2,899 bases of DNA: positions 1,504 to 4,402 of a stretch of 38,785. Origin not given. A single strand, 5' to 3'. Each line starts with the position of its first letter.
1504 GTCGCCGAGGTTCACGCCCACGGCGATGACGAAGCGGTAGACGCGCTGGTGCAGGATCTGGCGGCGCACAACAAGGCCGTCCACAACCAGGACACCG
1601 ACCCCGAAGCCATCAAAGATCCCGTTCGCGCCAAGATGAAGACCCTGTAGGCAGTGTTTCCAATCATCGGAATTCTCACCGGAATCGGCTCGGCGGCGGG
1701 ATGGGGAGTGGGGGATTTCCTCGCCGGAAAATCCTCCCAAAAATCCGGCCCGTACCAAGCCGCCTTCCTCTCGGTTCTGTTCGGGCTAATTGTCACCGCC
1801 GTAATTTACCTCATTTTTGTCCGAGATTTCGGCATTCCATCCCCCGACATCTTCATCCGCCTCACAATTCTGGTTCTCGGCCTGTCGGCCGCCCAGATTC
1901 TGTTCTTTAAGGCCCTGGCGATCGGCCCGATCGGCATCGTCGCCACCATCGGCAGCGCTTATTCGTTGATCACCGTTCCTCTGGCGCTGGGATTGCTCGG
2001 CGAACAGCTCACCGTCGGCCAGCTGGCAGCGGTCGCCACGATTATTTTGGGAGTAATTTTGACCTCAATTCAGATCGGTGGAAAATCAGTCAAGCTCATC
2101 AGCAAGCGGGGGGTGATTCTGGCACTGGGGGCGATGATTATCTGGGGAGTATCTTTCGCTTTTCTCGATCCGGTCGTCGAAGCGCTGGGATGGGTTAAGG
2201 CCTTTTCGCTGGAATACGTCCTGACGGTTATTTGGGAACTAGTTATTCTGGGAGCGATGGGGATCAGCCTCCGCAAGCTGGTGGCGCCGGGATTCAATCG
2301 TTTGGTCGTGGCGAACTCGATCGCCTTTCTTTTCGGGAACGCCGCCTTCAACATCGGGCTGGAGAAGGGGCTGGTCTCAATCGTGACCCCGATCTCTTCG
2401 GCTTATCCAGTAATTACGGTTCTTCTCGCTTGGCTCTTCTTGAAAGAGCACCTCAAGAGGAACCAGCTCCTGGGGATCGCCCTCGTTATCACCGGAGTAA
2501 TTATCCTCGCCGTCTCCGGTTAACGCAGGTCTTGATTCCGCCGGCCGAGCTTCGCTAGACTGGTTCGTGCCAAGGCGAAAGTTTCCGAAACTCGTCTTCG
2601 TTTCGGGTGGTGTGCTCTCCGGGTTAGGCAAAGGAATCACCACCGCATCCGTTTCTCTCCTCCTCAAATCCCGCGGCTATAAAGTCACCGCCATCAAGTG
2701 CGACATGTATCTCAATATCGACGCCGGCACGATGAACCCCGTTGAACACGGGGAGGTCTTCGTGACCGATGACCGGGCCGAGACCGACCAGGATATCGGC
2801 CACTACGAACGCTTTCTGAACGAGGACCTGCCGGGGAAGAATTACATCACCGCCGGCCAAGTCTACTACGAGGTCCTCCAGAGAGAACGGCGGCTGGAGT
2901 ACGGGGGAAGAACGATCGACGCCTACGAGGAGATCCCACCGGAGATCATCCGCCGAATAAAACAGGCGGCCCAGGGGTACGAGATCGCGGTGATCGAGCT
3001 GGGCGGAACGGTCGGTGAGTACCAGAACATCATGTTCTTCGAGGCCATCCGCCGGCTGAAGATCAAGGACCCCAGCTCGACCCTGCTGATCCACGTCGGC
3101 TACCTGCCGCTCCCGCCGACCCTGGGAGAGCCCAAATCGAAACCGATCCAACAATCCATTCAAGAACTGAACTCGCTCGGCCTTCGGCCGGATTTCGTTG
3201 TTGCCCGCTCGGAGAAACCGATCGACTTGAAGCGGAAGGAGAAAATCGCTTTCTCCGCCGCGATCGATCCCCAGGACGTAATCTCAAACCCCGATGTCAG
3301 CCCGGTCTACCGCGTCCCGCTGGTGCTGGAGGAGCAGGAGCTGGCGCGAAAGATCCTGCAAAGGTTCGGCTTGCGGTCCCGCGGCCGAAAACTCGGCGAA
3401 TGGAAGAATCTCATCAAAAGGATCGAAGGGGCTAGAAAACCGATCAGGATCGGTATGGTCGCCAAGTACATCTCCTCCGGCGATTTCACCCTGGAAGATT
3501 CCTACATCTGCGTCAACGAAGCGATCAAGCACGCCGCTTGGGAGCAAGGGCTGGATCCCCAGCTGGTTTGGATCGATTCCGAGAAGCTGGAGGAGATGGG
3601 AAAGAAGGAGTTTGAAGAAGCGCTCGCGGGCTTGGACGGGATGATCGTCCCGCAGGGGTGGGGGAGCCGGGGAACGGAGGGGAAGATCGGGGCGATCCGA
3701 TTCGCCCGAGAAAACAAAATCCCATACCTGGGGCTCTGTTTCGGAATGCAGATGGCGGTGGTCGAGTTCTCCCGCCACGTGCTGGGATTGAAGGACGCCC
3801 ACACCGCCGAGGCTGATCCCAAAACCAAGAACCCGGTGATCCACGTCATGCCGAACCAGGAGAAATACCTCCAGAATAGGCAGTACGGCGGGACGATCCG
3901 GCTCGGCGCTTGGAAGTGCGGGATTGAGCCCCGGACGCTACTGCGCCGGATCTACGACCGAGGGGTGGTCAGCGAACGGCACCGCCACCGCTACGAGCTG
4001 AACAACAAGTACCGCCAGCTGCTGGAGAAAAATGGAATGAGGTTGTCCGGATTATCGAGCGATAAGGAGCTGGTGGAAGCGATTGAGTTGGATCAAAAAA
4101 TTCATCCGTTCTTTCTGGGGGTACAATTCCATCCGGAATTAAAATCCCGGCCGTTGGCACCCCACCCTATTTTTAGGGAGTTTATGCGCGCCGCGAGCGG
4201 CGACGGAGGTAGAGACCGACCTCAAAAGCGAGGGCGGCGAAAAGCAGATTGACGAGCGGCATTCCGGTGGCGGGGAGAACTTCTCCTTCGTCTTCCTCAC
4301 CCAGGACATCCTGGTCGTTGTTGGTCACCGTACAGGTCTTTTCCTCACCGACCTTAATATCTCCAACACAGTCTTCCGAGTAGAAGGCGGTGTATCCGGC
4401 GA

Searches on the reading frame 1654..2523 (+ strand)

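Call 16: search_protein_families(library=pfam, proteins=[window:1654-2523:+])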
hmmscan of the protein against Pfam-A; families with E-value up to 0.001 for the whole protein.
window:1654-2523:+ (289 aa): 2 families
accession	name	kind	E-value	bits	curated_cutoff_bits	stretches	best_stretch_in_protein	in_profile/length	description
PF00892.27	EamA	-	3.3e-30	105.6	28.2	2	152-285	2-133/135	EamA-like transporter family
PF03151.22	TPT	-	1.3e-07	31.7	30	1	188-287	39-137/291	Triose-phosphate Transporter family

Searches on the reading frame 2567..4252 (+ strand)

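Call 16: search_protein_families(library=pfam, proteins=[window:2567-4252:+])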
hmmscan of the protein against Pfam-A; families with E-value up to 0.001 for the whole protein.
window:2567-4252:+ (561 aa): 4 families
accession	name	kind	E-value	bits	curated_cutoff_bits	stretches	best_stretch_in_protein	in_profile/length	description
PF06418.20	CTP_synth_N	-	1.5e-93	313.5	26.1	1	8-269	1-265/265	CTP synthase N-terminus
PF00117.34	GATase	-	4.4e-31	108.5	22.8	1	310-541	3-189/190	Glutamine amidotransferase class-I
PF07722.19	Peptidase_C26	-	7.2e-07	29.6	20.5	1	377-524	98-219/219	Peptidase C26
PF01656.29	CbiA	-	0.00057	20.3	25.4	0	18-148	8-54/125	CobQ/CobB/MinD/ParA nucleotide binding domain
